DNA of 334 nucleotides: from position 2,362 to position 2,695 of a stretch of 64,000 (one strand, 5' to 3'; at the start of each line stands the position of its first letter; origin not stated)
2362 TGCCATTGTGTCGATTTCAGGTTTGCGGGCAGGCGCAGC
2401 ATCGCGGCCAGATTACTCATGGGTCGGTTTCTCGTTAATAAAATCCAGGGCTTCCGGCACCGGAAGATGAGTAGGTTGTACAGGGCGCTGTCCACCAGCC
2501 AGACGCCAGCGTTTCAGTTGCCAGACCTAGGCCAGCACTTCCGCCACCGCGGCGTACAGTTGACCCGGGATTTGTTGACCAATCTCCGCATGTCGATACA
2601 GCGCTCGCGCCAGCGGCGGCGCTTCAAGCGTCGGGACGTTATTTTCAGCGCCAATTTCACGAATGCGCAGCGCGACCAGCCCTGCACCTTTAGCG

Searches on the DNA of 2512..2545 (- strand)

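Call 59: search_dna_similar(query=window:2512-2545:-, collection=ecoli_genomes, mode=near, max_evalue=10, max_rows=20)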
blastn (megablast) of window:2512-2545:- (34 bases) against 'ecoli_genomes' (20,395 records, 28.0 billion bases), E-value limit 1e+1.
No match.
